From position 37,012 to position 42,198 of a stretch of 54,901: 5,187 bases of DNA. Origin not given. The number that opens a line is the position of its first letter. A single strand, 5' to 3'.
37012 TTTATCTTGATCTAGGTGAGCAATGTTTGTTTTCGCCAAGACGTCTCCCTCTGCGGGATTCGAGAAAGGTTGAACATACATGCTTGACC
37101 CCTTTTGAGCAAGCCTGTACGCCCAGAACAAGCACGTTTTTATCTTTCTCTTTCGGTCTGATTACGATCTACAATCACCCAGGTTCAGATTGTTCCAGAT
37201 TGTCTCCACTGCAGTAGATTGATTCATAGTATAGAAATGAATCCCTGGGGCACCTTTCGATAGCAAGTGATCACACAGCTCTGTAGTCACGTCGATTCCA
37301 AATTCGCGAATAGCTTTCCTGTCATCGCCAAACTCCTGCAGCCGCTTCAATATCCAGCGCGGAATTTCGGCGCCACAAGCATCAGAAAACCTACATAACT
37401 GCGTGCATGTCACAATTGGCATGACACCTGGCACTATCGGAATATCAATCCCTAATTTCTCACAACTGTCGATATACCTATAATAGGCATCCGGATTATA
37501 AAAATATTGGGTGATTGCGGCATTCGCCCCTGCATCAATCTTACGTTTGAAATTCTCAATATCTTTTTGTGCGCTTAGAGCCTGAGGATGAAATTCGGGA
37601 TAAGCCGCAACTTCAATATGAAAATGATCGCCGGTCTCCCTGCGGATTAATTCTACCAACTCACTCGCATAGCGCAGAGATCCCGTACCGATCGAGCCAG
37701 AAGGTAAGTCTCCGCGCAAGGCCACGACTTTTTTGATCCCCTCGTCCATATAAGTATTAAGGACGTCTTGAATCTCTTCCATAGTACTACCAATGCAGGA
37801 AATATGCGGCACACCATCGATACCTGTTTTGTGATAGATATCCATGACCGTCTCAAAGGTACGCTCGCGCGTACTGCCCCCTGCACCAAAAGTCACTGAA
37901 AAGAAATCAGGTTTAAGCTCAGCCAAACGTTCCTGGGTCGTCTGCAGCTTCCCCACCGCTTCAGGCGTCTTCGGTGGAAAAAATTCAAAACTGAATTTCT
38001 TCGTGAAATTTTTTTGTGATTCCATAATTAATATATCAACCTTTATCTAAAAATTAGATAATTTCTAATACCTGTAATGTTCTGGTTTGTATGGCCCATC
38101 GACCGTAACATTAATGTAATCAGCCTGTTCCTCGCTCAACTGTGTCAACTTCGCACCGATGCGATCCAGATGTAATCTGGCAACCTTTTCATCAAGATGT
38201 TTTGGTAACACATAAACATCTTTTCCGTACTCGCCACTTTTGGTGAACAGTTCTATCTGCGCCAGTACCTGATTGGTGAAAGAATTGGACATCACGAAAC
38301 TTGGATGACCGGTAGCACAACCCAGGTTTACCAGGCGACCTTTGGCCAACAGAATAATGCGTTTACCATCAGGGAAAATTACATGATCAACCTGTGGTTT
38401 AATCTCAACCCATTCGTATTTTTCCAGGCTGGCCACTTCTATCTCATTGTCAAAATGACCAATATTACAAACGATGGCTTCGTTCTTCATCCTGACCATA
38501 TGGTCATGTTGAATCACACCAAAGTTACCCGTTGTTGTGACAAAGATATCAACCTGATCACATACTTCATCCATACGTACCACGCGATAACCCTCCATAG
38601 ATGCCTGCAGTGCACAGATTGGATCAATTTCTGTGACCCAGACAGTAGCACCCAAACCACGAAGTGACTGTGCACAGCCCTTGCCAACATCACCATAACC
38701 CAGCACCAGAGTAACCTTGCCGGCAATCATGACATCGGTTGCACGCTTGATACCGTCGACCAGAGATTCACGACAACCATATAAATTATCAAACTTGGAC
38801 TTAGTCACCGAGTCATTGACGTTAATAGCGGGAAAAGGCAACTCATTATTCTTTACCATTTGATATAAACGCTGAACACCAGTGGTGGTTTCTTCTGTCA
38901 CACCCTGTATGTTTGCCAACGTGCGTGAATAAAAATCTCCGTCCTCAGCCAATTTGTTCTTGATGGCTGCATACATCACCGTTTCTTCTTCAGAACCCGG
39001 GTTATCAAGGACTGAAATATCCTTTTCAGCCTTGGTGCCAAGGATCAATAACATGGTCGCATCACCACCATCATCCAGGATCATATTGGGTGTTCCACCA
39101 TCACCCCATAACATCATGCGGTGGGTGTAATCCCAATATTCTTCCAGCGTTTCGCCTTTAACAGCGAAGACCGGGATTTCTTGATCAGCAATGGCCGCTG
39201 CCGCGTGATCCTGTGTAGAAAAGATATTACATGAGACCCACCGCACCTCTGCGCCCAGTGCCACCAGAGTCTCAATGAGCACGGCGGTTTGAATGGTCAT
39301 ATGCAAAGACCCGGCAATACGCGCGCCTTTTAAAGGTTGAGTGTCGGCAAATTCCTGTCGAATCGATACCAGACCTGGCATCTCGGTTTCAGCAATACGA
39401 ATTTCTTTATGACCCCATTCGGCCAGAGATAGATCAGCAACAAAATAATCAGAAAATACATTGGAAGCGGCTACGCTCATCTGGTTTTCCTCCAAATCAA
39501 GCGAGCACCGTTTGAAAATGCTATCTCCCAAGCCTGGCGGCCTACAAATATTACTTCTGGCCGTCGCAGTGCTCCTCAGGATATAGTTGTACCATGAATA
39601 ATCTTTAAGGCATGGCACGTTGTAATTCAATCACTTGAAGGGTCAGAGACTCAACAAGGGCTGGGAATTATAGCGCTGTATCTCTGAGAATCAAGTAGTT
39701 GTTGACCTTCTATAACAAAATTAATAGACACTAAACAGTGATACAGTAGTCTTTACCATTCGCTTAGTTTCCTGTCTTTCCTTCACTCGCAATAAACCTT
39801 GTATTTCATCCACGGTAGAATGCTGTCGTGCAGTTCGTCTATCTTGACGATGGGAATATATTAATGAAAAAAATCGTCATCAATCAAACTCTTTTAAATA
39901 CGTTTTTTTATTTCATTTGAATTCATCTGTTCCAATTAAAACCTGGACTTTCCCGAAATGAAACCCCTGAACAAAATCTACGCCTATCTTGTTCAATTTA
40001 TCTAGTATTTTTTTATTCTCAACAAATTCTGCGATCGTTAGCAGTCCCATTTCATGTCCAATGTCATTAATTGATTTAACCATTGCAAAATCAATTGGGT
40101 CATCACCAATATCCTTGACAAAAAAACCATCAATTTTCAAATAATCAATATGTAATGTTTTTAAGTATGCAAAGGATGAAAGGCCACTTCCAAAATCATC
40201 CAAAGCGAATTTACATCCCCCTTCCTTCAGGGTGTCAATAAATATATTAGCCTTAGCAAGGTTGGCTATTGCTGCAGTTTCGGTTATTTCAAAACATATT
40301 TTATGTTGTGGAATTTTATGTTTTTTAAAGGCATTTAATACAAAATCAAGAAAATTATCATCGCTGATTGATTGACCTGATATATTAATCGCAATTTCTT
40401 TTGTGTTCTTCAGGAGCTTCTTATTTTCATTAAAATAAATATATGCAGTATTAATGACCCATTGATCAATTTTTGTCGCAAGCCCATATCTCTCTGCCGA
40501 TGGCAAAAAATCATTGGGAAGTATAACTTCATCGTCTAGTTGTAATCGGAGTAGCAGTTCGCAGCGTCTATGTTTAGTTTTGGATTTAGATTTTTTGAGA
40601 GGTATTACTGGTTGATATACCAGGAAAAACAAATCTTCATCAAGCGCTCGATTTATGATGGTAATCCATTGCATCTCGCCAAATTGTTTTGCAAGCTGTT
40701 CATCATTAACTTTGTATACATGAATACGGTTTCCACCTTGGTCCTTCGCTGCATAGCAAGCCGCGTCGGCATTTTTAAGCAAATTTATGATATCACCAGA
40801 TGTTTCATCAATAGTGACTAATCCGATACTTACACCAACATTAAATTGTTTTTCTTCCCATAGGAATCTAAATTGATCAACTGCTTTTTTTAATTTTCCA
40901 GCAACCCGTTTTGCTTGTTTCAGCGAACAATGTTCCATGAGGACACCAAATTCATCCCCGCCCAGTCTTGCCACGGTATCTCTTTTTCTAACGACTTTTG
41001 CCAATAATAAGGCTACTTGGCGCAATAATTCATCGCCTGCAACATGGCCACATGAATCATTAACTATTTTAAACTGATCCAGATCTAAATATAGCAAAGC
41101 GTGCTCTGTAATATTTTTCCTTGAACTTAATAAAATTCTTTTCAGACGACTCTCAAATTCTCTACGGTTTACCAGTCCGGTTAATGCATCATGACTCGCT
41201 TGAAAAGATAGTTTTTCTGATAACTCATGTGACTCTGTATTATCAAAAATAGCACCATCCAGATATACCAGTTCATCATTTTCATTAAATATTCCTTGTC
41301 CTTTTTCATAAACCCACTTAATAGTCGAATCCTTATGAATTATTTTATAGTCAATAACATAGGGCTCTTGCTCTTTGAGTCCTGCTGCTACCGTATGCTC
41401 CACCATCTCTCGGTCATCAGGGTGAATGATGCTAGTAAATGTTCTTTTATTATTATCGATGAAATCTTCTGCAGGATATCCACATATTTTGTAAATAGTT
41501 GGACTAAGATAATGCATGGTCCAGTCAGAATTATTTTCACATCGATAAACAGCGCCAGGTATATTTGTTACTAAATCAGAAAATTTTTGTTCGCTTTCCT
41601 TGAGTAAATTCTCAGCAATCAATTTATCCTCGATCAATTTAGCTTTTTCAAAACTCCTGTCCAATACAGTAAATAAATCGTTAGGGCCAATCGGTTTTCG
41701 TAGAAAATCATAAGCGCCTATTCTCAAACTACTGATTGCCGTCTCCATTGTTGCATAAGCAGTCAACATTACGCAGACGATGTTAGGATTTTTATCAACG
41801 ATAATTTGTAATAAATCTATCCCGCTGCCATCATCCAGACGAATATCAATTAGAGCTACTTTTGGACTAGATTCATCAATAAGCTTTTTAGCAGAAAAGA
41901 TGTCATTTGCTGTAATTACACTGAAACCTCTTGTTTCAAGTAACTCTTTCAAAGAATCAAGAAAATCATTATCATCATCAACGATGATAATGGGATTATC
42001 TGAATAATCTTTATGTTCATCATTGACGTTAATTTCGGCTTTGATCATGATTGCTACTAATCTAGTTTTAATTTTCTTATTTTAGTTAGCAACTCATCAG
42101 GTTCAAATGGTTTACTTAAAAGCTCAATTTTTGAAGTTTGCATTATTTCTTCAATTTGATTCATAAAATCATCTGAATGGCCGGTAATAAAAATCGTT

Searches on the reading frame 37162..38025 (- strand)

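Call 4: search_protein_families(library=pfam, proteins=[window:37162-38025:-], max_evalue=0.01)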
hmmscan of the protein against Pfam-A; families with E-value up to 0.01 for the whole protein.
window:37162-38025:- (287 aa): 1 family
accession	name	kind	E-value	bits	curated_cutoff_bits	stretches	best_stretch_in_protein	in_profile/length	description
PF02219.23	MTHFR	-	3.1e-93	312.7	24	1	8-280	10-286/287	Methylenetetrahydrofolate reductase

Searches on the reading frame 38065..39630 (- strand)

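Call 4: search_protein_families(library=pfam, proteins=[window:38065-39630:-], max_evalue=0.01)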
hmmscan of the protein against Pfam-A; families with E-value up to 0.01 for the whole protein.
window:38065-39630:- (521 aa): 5 families
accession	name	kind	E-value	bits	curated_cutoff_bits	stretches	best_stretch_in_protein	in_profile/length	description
PF05221.23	AdoHcyase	-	1.2e-147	491.3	25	1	61-520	1-299/299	S-adenosyl-L-homocysteine hydrolase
PF00670.27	AdoHcyase_NAD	-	5.9e-82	274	27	1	282-441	1-162/162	S-adenosyl-L-homocysteine hydrolase, NAD binding domain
PF02826.25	2-Hacid_dh_C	-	3.8e-08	33.3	25.1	1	301-391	33-127/178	D-isomer specific 2-hydroxyacid dehydrogenase, NAD binding domain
PF07991.19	KARI_N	-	0.001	19.1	20.6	1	302-364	2-65/165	Acetohydroxy acid isomeroreductase, NADPH-binding domain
PF02254.24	TrkA_N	-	0.0065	17.2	23.8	0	308-354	2-48/116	TrkA-N domain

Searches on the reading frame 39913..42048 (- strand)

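Call 4: search_protein_families(library=pfam, proteins=[window:39913-42048:-], max_evalue=0.01)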
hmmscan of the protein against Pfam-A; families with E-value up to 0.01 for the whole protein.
window:39913-42048:- (711 aa): 6 families
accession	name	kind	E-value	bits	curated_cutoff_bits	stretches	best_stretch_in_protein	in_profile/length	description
PF00563.25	EAL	-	5.7e-60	203.1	31.3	1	465-700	4-235/236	EAL domain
PF00990.26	GGDEF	-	1.5e-43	148.8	23.8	1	284-441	1-161/161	Diguanylate cyclase, GGDEF domain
PF00072.30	Response_reg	-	8.3e-24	84.3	30.2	1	20-129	1-110/111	Response regulator receiver domain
PF08447.18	PAS_3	-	3.9e-19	69.1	25.6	1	180-266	3-88/89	PAS fold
PF20161.5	VpsR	-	8.5e-06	25.9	23.7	1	33-126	23-117/121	VpsR domain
PF13426.13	PAS_9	-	9.9e-05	23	27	1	180-272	15-103/103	PAS domain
